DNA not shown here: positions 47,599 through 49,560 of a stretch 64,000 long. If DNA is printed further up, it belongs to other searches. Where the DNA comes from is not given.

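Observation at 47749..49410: Radical-SAM/SPASM enzyme fused to a nucleotidyltransferase-like domain at the tail of the flagellin-modification operon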

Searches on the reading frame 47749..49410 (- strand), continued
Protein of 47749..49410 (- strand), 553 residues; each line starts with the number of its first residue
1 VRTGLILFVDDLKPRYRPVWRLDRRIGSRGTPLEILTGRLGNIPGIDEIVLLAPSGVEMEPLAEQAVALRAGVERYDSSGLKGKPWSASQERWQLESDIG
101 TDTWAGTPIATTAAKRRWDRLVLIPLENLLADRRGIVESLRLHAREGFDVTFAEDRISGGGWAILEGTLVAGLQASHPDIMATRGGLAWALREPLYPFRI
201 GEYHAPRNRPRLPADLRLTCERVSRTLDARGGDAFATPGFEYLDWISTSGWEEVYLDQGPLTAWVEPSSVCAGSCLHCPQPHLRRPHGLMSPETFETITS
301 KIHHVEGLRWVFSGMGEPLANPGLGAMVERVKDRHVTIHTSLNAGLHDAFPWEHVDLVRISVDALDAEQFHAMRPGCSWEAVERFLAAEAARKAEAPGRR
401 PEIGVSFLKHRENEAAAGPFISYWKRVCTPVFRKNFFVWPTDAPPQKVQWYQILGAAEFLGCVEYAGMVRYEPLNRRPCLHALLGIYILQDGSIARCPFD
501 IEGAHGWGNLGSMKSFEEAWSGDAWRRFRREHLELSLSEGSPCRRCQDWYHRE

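Call 66: search_protein_families(library=ncbifam, proteins=[L034:7356-8873:+, L052:7230-9023:+, L055:7839-9305:+, L035:382-1389:+, L047:7929-8954:+, L037:7857-8879:+, L038:7974-8999:+], max_evalue=0.00001)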
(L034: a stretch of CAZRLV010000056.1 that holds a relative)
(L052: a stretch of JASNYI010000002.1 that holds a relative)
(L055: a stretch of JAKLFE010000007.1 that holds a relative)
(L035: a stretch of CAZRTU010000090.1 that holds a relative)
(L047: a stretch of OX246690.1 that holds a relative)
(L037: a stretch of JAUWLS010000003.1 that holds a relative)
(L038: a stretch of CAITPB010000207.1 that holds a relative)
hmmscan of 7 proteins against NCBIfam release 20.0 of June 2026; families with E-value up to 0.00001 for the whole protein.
L034:7356-8873:+ (505 aa): 49 families (the best 25 are shown)
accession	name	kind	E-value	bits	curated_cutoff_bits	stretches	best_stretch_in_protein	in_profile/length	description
TIGR04317.1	W_rSAM_matur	equivalog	4.7e-36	124.6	380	1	227-370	3-145/349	tungsten cofactor oxidoreductase radical SAM maturase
TIGR04321.1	spiroSPASM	subfamily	2.7e-35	122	250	1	73-501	69-505/510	spiro-SPASM protein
TIGR04311.1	rSAM_Geo_metal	subfamily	5e-30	104.9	400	1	227-397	2-173/423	radical SAM/SPASM family putative metalloenzyme maturase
NF033640.1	N_Twi_rSAM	subfamily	2.6e-19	69.6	170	1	206-366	88-270/398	twitch domain-containing radical SAM protein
TIGR02668.1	moaA_archaeal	equivalog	9.3e-19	67.5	325.25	1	232-363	14-145/303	GTP 3',8-cyclase MoaA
NF001199.0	PRK00164.2-1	equivalog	5.5e-18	65.1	231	1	232-360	16-144/308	GTP 3',8-cyclase MoaA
TIGR04055.1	rSAM_NirJ2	equivalog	3.7e-17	62.9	500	1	234-354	6-126/326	putative heme d1 biosynthesis radical SAM protein NirJ2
TIGR04051.1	rSAM_NirJ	equivalog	4.1e-17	62.2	515.45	1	235-358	9-132/354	heme d1 biosynthesis radical SAM protein NirJ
TIGR04545.1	rSAM_ahbD_hemeb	equivalog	5.9e-17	62.1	500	1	233-363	5-136/339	heme b synthase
TIGR03962.1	mycofact_rSAM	equivalog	1.7e-16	60.3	265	1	226-363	10-146/339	mycofactocin radical SAM maturase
TIGR04133.1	rSAM_w_lipo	hypoth_equivalog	3e-16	59.3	425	1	228-346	24-144/350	TIGR04133 family radical SAM/SPASM protein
TIGR04251.1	SCM_rSAM_ScmF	equivalog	2e-15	57.1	400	1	235-364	11-144/353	SynChlorMet cassette radical SAM/SPASM protein ScmF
TIGR04054.1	rSAM_NirJ1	equivalog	5.8e-15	54.8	650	1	232-356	40-164/387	putative heme d1 biosynthesis radical SAM protein NirJ1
TIGR02666.1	moaA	equivalog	2e-14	53.3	284.05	1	235-363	17-152/336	GTP 3',8-cyclase MoaA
NF045574.1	sacti_mat_StsB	exception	7.8e-14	51.4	625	1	235-359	103-226/466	StsB family radical SAM/SPASM domain sactipeptide maturase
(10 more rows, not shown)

L052:7230-9023:+ (597 aa): 16 families
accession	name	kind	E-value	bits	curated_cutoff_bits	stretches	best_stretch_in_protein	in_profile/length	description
TIGR04317.1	W_rSAM_matur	equivalog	7.9e-19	68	380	1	261-441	4-181/349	tungsten cofactor oxidoreductase radical SAM maturase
TIGR04055.1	rSAM_NirJ2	equivalog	8.2e-11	42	500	1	268-585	7-310/326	putative heme d1 biosynthesis radical SAM protein NirJ2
TIGR02668.1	moaA_archaeal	equivalog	2.2e-10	40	325.25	1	263-437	12-179/303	GTP 3',8-cyclase MoaA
NF033640.1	N_Twi_rSAM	subfamily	6.1e-10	38.7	170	0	506-573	5-74/398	twitch domain-containing radical SAM protein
TIGR04545.1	rSAM_ahbD_hemeb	equivalog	1.2e-09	38.1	500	1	266-438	5-169/339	heme b synthase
TIGR04311.1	rSAM_Geo_metal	subfamily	2.3e-09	36.8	400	1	260-436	2-179/423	radical SAM/SPASM family putative metalloenzyme maturase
TIGR04251.1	SCM_rSAM_ScmF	equivalog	2.6e-09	37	400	1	262-443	5-181/353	SynChlorMet cassette radical SAM/SPASM protein ScmF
TIGR03972.1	rSAM_TYW1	equivalog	1e-08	34.6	317.95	1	317-442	120-246/297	4-demethylwyosine synthase TYW1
TIGR04053.2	TIGR04053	equivalog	1.7e-08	34.1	395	1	263-437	10-179/366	TIGR04053 family radical SAM/SPASM domain-containing protein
TIGR04321.1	spiroSPASM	subfamily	5.4e-08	31.9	250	1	259-357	229-323/510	spiro-SPASM protein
TIGR04051.1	rSAM_NirJ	equivalog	6.3e-08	32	515.45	1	265-436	6-168/354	heme d1 biosynthesis radical SAM protein NirJ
TIGR04340.1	rSAM_ACGX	hypoth_equivalog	2.9e-07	30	400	1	267-568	9-310/341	radical SAM/SPASM domain protein, ACGX system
TIGR02666.1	moaA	equivalog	3.1e-07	29.7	284.05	1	265-435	14-184/336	GTP 3',8-cyclase MoaA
TIGR04054.1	rSAM_NirJ1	equivalog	4e-07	29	650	1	254-445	30-211/387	putative heme d1 biosynthesis radical SAM protein NirJ1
NF001199.0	PRK00164.2-1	equivalog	1e-06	28.1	231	1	264-436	15-180/308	GTP 3',8-cyclase MoaA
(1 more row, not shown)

L055:7839-9305:+ (488 aa): 18 families
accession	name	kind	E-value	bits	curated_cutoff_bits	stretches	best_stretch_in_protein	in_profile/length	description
TIGR04311.1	rSAM_Geo_metal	subfamily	6.7e-159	529.4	400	1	64-487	1-423/423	radical SAM/SPASM family putative metalloenzyme maturase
TIGR04317.1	W_rSAM_matur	equivalog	8.3e-63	212.6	380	2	352-486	212-348/349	tungsten cofactor oxidoreductase radical SAM maturase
TIGR02666.1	moaA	equivalog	1.9e-15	56.6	284.05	1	70-246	14-188/336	GTP 3',8-cyclase MoaA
TIGR02668.1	moaA_archaeal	equivalog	6.5e-14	51.6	325.25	1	68-248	12-184/303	GTP 3',8-cyclase MoaA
NF001199.0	PRK00164.2-1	equivalog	4.9e-12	45.6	231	1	68-243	14-180/308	GTP 3',8-cyclase MoaA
TIGR04055.1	rSAM_NirJ2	equivalog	4.7e-11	42.8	500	1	71-258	5-181/326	putative heme d1 biosynthesis radical SAM protein NirJ2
TIGR04133.1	rSAM_w_lipo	hypoth_equivalog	1e-10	41.1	425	1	67-258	25-209/350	TIGR04133 family radical SAM/SPASM protein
TIGR04545.1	rSAM_ahbD_hemeb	equivalog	4e-10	39.7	500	1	70-261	4-186/339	heme b synthase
TIGR04303.1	GeoRSP_rSAM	equivalog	4.8e-10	39.5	400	1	74-241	13-167/325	GeoRSP system radical SAM/SPASM protein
TIGR04051.1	rSAM_NirJ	equivalog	6.5e-10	38.5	515.45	1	72-274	8-198/354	heme d1 biosynthesis radical SAM protein NirJ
TIGR03962.1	mycofact_rSAM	equivalog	9.2e-09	34.9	265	1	62-265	8-199/339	mycofactocin radical SAM maturase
TIGR02109.1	PQQ_syn_pqqE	equivalog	1.3e-08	34.2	381.35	1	63-263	4-194/358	pyrroloquinoline quinone biosynthesis protein PqqE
TIGR04347.1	pseudo_SAM_Halo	equivalog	2.6e-08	33.5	525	1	69-243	41-204/390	TIGR04347 family pseudo-SAM/SPASM protein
TIGR04321.1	spiroSPASM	subfamily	2.9e-08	32.8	250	1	61-205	226-378/510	spiro-SPASM protein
NF050035.1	rSAM_WgK_link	exception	5.2e-08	32.3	650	1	63-258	6-191/367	radical SAM/SPASM peptide maturase WgkB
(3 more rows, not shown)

L035:382-1389:+ (335 aa): 40 families (the best 25 are shown)
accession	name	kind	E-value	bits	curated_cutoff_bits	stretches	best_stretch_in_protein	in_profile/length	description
TIGR04317.1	W_rSAM_matur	equivalog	1.8e-35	122.7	380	1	48-218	6-172/349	tungsten cofactor oxidoreductase radical SAM maturase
TIGR04321.1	spiroSPASM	subfamily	2.3e-35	122.2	250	1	41-326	226-506/510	spiro-SPASM protein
TIGR04311.1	rSAM_Geo_metal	subfamily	5.2e-29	101.5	400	1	44-240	1-195/423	radical SAM/SPASM family putative metalloenzyme maturase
NF001199.0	PRK00164.2-1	equivalog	1e-17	64.2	231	1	48-181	14-144/308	GTP 3',8-cyclase MoaA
TIGR04545.1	rSAM_ahbD_hemeb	equivalog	2.5e-17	63.3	500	1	47-170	1-121/339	heme b synthase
NF045574.1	sacti_mat_StsB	exception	4.3e-17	62.1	625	1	48-187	98-232/466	StsB family radical SAM/SPASM domain sactipeptide maturase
TIGR04055.1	rSAM_NirJ2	equivalog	7e-17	61.9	500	1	48-184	2-132/326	putative heme d1 biosynthesis radical SAM protein NirJ2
TIGR04053.2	TIGR04053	equivalog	1.2e-16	61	395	1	45-180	7-143/366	TIGR04053 family radical SAM/SPASM domain-containing protein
TIGR04546.1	rSAM_ahbC_deAc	equivalog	1.5e-16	60.2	650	1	48-172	41-162/390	12,18-didecarboxysiroheme deacetylase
TIGR02668.1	moaA_archaeal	equivalog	1.9e-16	59.9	325.25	1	48-181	12-142/303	GTP 3',8-cyclase MoaA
TIGR03962.1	mycofact_rSAM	equivalog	2.3e-16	59.9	265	1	38-181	4-143/339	mycofactocin radical SAM maturase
NF033640.1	N_Twi_rSAM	subfamily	2.4e-16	59.9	170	2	256-323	5-70/398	twitch domain-containing radical SAM protein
TIGR02109.1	PQQ_syn_pqqE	equivalog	2.5e-16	59.5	381.35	1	43-186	4-144/358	pyrroloquinoline quinone biosynthesis protein PqqE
TIGR02666.1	moaA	equivalog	3e-16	59.3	284.05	1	49-185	13-153/336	GTP 3',8-cyclase MoaA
NF050035.1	rSAM_WgK_link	exception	3.8e-15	55.8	650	1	44-181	7-142/367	radical SAM/SPASM peptide maturase WgkB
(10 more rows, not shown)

L047:7929-8954:+ (341 aa): 29 families (the best 25 are shown)
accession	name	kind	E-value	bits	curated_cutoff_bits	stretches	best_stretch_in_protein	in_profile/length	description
TIGR04317.1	W_rSAM_matur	equivalog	1.8e-23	83.2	380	1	27-180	5-145/349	tungsten cofactor oxidoreductase radical SAM maturase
NF033640.1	N_Twi_rSAM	subfamily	1.6e-21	76.8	170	2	24-183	109-277/398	twitch domain-containing radical SAM protein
TIGR02666.1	moaA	equivalog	1.5e-18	66.9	284.05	1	28-175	12-154/336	GTP 3',8-cyclase MoaA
TIGR04311.1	rSAM_Geo_metal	subfamily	1e-16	61.1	400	1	25-154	2-123/423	radical SAM/SPASM family putative metalloenzyme maturase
NF001199.0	PRK00164.2-1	equivalog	1.9e-16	60.1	231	1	28-169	14-143/308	GTP 3',8-cyclase MoaA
TIGR02668.1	moaA_archaeal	equivalog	6.4e-16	58.2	325.25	1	28-169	12-141/303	GTP 3',8-cyclase MoaA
TIGR04055.1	rSAM_NirJ2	equivalog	4.4e-14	52.8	500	1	66-178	33-140/326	putative heme d1 biosynthesis radical SAM protein NirJ2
TIGR04321.1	spiroSPASM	subfamily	9.6e-12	44.3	250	1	25-311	230-502/510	spiro-SPASM protein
TIGR04054.1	rSAM_NirJ1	equivalog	1.2e-11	43.8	650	1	33-168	43-166/387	putative heme d1 biosynthesis radical SAM protein NirJ1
TIGR04545.1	rSAM_ahbD_hemeb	equivalog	3.5e-11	43.1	500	1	35-186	9-149/339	heme b synthase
TIGR04347.1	pseudo_SAM_Halo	equivalog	1.2e-10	41.2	525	1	34-169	46-169/390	TIGR04347 family pseudo-SAM/SPASM protein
NF038283.1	viperin_w_prok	equivalog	4.9e-10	39.1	180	1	34-150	10-121/281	viperin family antiviral radical SAM protein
TIGR04038.1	tatD_link_rSAM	subfamily_domain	1.1e-09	38.4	129.7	1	30-169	12-151/192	TatD family nuclease-associated radical SAM protein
TIGR04133.1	rSAM_w_lipo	hypoth_equivalog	1.7e-09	37.1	425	1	36-169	34-158/350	TIGR04133 family radical SAM/SPASM protein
TIGR04250.1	SCM_rSAM_ScmE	equivalog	2.2e-09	36.7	400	0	25-190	2-156/358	SynChlorMet cassette radical SAM/SPASM protein ScmE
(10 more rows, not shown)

L037:7857-8879:+ (340 aa): 29 families (the best 25 are shown)
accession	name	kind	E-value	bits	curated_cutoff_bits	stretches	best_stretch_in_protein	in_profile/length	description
TIGR04317.1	W_rSAM_matur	equivalog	3.2e-35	121.9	380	1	52-221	5-172/349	tungsten cofactor oxidoreductase radical SAM maturase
TIGR04321.1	spiroSPASM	subfamily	1.6e-19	70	250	1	34-324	214-503/510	spiro-SPASM protein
TIGR04311.1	rSAM_Geo_metal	subfamily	7.9e-17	61.4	400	1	50-221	2-174/423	radical SAM/SPASM family putative metalloenzyme maturase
NF001199.0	PRK00164.2-1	equivalog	2.1e-16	59.9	231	1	52-219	13-174/308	GTP 3',8-cyclase MoaA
TIGR02668.1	moaA_archaeal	equivalog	3.8e-14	52.4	325.25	1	53-224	12-177/303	GTP 3',8-cyclase MoaA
NF033640.1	N_Twi_rSAM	subfamily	1e-13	51.2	170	1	34-203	91-284/398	twitch domain-containing radical SAM protein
TIGR04038.1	tatD_link_rSAM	subfamily_domain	1.4e-13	51.1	129.7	1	53-210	10-171/192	TatD family nuclease-associated radical SAM protein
TIGR02666.1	moaA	equivalog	2.8e-12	46.3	284.05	1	57-215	16-175/336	GTP 3',8-cyclase MoaA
TIGR02495.1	NrdG2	equivalog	5.5e-10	38.9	131.15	1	60-192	25-153/193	anaerobic ribonucleoside-triphosphate reductase activating protein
TIGR04133.1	rSAM_w_lipo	hypoth_equivalog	5.5e-09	35.4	425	1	35-197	7-172/350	TIGR04133 family radical SAM/SPASM protein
NF050035.1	rSAM_WgK_link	exception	6.5e-09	35.2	650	1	52-188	10-146/367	radical SAM/SPASM peptide maturase WgkB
TIGR02109.1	PQQ_syn_pqqE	equivalog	1.2e-08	34.3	381.35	1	49-217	5-166/358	pyrroloquinoline quinone biosynthesis protein PqqE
TIGR03962.1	mycofact_rSAM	equivalog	1.5e-08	34.3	265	1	49-214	10-167/339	mycofactocin radical SAM maturase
NF050038.1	rSAM_RiPP_GggB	equivalog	3.6e-08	32.8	650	1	39-191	30-186/398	streptosactin maturase GggB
TIGR04054.1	rSAM_NirJ1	equivalog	4.5e-08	32.1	650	1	42-183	28-167/387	putative heme d1 biosynthesis radical SAM protein NirJ1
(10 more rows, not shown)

L038:7974-8999:+ (341 aa): 28 families (the best 25 are shown)
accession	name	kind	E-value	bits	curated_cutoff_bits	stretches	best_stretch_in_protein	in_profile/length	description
TIGR04317.1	W_rSAM_matur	equivalog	5.1e-25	88.3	380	1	41-181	6-143/349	tungsten cofactor oxidoreductase radical SAM maturase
TIGR04321.1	spiroSPASM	subfamily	2e-17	63.1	250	1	38-176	230-378/510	spiro-SPASM protein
TIGR04311.1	rSAM_Geo_metal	subfamily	1.1e-14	54.3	400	1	42-180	6-144/423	radical SAM/SPASM family putative metalloenzyme maturase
NF001199.0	PRK00164.2-1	equivalog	6.5e-12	45.2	231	1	42-171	15-138/308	GTP 3',8-cyclase MoaA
TIGR02668.1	moaA_archaeal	equivalog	1.2e-11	44.1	325.25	1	42-162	13-130/303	GTP 3',8-cyclase MoaA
TIGR04100.1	rSAM_pair_X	hypoth_equivalog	2.3e-10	40.4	262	1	38-173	9-152/197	TIGR04100 family radical SAM protein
TIGR04055.1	rSAM_NirJ2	equivalog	7.7e-10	38.8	500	1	42-161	3-118/326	putative heme d1 biosynthesis radical SAM protein NirJ2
TIGR04545.1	rSAM_ahbD_hemeb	equivalog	1.2e-09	38.1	500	1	42-175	3-135/339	heme b synthase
TIGR04466.1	rSAM_BlsE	equivalog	2.6e-09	37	400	1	40-160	4-118/327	cytosylglucuronate decarboxylase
TIGR04038.1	tatD_link_rSAM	subfamily_domain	7.6e-09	35.6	129.7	1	39-174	10-149/192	TatD family nuclease-associated radical SAM protein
TIGR02666.1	moaA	equivalog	9.8e-09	34.6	284.05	1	40-175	11-147/336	GTP 3',8-cyclase MoaA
TIGR03962.1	mycofact_rSAM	equivalog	2.1e-08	33.7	265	1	39-178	12-147/339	mycofactocin radical SAM maturase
TIGR04133.1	rSAM_w_lipo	hypoth_equivalog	3.1e-08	33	425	1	40-171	25-157/350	TIGR04133 family radical SAM/SPASM protein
NF045574.1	sacti_mat_StsB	exception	3.6e-08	32.7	625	1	28-159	85-212/466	StsB family radical SAM/SPASM domain sactipeptide maturase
TIGR04054.1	rSAM_NirJ1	equivalog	3.8e-08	32.4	650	1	33-155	30-149/387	putative heme d1 biosynthesis radical SAM protein NirJ1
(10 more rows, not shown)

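Call 67: search_protein_families(library=pfam, proteins=[L034:7356-8873:+, L052:7230-9023:+, L055:7839-9305:+], max_evalue=0.01)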
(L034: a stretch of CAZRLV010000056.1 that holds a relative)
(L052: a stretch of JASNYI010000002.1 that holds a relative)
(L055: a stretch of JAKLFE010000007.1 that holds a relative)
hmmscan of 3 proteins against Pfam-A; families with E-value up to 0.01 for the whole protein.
L034:7356-8873:+ (505 aa): 4 families
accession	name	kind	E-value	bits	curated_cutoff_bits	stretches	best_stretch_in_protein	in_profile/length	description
PF04055.27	Radical_SAM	-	1.7e-19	71.1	29.5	1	232-364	1-139/166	Radical SAM superfamily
PF13186.11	SPASM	-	2.4e-12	47.4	21.5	1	432-499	1-67/67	Iron-sulfur cluster-binding domain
PF02348.25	CTP_transf_3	-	1.9e-05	25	22.6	1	37-135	32-134/217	Cytidylyltransferase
PF13353.11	Fer4_12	-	0.00025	21.8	22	1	236-345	13-124/137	4Fe-4S single cluster domain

L052:7230-9023:+ (597 aa): 2 families
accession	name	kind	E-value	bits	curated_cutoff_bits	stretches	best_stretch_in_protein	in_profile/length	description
PF04055.27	Radical_SAM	-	7.9e-15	55.9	29.5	1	268-430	4-165/166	Radical SAM superfamily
PF13186.11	SPASM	-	0.00058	20.5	21.5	1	506-568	1-66/67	Iron-sulfur cluster-binding domain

L055:7839-9305:+ (488 aa): 2 families
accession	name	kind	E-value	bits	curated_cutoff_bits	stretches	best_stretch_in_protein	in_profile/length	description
PF04055.27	Radical_SAM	-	1.8e-12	48.2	29.5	1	70-237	1-165/166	Radical SAM superfamily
PF13186.11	SPASM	-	6.3e-10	39.6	21.5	1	373-451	1-67/67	Iron-sulfur cluster-binding domain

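Call 70: search_protein_families(library=pfam, proteins=[L034:322-1419:-, L034:1376-1801:-, L034:1803-2714:-, L034:2730-4487:-, L034:4680-5387:+, L034:5357-6223:+, L034:6195-7247:+], max_evalue=0.001)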
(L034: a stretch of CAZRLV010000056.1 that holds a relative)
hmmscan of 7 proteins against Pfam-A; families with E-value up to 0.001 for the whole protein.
L034:322-1419:- (365 aa): 1 family
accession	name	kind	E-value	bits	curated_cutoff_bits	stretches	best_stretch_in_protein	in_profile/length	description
PF13524.12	Glyco_trans_1_2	-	2.7e-19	70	25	1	228-355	27-143/144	Glycosyl transferase-like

L034:1376-1801:- (141 aa): 0 families

L034:1803-2714:- (303 aa): 6 families
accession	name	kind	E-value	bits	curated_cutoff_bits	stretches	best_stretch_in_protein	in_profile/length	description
PF13489.12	Methyltransf_23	-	1.7e-10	41.3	27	1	92-231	20-163/164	Methyltransferase domain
PF08241.18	Methyltransf_11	-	7.1e-07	30.2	21.2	1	99-172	1-81/95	Methyltransferase domain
PF08242.18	Methyltransf_12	-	2.6e-06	28.5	30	1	99-171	1-85/98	Methyltransferase domain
PF13649.12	Methyltransf_25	-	2e-05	25.6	27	1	98-167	1-80/97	Methyltransferase domain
PF02353.26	CMAS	-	0.00014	21.7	27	0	88-262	56-243/273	Mycolic acid cyclopropane synthetase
PF07021.18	MetW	-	0.00065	19.8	21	1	91-199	9-120/193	Methionine biosynthesis protein MetW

L034:2730-4487:- (585 aa): 0 families

L034:4680-5387:+ (235 aa): 2 families
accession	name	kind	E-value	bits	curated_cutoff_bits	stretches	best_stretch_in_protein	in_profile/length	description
PF00535.33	Glycos_transf_2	-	4.6e-23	82.4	23.3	1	11-172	2-166/168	Glycosyl transferase family 2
PF13641.12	Glyco_tranf_2_3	-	0.00061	20.3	27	1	9-127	3-123/230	Glycosyltransferase like family 2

L034:5357-6223:+ (288 aa): 1 family
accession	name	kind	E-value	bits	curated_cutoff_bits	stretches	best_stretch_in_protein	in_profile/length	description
PF01370.27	Epimerase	-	7.3e-16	58.7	20.9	1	15-224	2-239/240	NAD dependent epimerase/dehydratase family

L034:6195-7247:+ (350 aa): 1 family
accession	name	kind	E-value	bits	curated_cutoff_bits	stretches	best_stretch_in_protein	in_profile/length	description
PF01041.23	DegT_DnrJ_EryC1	-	1.8e-74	251.6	19.8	1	10-342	5-347/360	DegT/DnrJ/EryC1/StrS aminotransferase family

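Call 71: find_homologous_proteins(query=L034:7356-8873:+, max_evalue=0.00001)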
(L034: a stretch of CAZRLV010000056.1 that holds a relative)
Query L034:7356-8873:+ (505 aa): 20 proteins with E <= 0.00001 among 8000 candidates.
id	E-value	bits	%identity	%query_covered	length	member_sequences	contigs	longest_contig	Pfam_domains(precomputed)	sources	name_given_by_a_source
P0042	0.0e+0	1186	100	100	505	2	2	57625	PF13186.12,PF04055.28,PF02348.26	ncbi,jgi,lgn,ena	-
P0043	1.1e-265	900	75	100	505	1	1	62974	PF13186.12,PF04055.28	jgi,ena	jgi:radical SAM protein with 4Fe4S-binding SPASM domain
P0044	3.7e-137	476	42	99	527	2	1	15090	PF13186.12,PF04055.28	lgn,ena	-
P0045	9.8e-134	465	41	100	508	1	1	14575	PF13186.12,PF04055.28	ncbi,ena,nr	ncbi:radical SAM protein [bacterium]|nr:radical SAM protein [bacterium]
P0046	1.8e-46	177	34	57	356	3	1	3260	PF13186.12,PF04055.28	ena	-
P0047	1.5e-43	167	33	55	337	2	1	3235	PF13186.12,PF04055.28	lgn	-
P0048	1.1e-39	155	31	54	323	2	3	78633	PF13186.12,PF04055.28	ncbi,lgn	-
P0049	7.8e-38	149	31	57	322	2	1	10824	PF13186.12,PF04055.28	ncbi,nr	ncbi:MAG TPA: radical SAM/SPASM domain-containing protein [Thermodesulfovibrionales bacterium]|nr:ra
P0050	6.9e-37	145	31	54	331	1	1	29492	PF13186.12,PF04055.28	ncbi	ncbi:radical SAM/SPASM domain-containing protein [Patescibacteria group bacterium]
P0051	1.8e-35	141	30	56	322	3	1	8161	PF13186.12,PF04055.28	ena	-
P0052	4.7e-31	126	29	54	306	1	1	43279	PF13186.12,PF04055.28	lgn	-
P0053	1.5e-29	121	27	54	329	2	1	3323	PF13186.12,PF04055.28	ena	-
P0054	5.0e-23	100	31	53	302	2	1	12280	PF13186.12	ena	-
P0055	1.2e-17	82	28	53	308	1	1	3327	PF13186.12,PF04055.28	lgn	-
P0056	1.7e-16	78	26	54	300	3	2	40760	PF13186.12,PF04055.28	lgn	-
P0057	9.8e-15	72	25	53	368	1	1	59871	PF13186.12,PF04055.28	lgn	-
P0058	2.9e-12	64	23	54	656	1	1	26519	PF04055.28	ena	-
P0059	7.8e-12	63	26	54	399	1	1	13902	PF13186.12,PF04055.28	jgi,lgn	jgi:MoaA/NifB/PqqE/SkfB family radical SAM enzyme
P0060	4.1e-9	54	24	59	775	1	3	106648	PF00534.27,PF13186.12,PF04055.28,PF13524.13,PF13439.13,PF20706.4,PF13692.13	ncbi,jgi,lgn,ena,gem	-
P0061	3.0e-8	51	26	40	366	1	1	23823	PF13186.12,PF04055.28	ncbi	-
